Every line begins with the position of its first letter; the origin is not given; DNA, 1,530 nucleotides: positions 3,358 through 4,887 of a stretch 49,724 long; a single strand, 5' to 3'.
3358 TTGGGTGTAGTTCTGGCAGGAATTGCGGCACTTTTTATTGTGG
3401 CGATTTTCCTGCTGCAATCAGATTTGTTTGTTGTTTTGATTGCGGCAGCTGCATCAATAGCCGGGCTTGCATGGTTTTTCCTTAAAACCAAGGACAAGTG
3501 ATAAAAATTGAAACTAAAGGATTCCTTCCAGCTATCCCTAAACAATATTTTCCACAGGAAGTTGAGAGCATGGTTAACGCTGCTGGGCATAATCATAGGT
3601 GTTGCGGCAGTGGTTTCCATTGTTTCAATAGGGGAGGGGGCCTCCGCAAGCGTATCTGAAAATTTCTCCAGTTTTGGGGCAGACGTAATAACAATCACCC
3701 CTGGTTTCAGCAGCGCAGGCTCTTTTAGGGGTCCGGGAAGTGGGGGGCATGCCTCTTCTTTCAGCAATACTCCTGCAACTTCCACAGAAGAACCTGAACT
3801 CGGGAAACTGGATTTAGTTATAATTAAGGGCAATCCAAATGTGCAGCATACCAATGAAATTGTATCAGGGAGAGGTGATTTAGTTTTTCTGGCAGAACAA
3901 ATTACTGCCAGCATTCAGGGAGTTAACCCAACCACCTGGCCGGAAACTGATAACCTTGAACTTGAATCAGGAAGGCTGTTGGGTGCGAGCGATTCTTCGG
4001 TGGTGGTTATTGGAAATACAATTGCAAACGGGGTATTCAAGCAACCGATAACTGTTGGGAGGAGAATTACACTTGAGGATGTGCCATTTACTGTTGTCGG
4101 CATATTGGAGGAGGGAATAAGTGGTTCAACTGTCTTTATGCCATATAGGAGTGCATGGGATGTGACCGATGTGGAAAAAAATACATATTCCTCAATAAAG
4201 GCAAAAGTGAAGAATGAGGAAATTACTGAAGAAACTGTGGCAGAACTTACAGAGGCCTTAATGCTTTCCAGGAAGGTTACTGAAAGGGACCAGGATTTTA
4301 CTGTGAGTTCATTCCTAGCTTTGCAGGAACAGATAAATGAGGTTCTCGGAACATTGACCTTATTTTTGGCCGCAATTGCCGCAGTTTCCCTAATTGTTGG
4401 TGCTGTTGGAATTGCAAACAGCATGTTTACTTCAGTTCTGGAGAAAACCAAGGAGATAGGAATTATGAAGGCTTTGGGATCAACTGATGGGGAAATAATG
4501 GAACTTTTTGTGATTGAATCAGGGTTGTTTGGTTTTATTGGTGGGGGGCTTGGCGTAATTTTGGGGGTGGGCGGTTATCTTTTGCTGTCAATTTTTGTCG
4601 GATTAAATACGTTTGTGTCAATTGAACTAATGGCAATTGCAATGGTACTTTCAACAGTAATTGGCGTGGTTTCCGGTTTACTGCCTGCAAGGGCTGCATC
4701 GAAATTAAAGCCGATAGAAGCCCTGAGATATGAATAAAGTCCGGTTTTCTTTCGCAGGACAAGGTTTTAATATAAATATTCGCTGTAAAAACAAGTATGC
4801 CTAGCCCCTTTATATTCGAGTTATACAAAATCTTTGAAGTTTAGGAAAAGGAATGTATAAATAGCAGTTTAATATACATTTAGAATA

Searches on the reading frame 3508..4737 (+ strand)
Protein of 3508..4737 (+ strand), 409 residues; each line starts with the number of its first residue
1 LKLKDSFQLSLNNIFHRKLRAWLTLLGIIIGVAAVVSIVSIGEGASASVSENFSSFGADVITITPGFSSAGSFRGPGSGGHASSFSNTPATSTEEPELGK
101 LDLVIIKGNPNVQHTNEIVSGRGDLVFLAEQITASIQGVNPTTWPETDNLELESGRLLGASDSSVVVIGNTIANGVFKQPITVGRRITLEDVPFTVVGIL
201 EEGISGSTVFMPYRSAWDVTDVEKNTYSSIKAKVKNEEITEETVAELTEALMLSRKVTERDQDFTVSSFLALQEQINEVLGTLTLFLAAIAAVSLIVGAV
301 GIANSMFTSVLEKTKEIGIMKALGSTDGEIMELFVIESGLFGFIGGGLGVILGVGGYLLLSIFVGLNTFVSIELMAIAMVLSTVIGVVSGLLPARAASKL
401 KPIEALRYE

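Call 36: search_protein_families(library=pfam, proteins=[window:3508-4737:+], max_evalue=0.00001)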
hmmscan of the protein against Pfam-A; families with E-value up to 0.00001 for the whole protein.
window:3508-4737:+ (409 aa): 2 families
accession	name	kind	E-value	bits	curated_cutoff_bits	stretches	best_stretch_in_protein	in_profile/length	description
PF12704.14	MacB_PCD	-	2.4e-34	119.9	27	1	22-249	2-206/207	MacB-like periplasmic core domain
PF02687.27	FtsX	-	1.3e-18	67.7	25.5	1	289-402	2-120/120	FtsX-like permease C-terminal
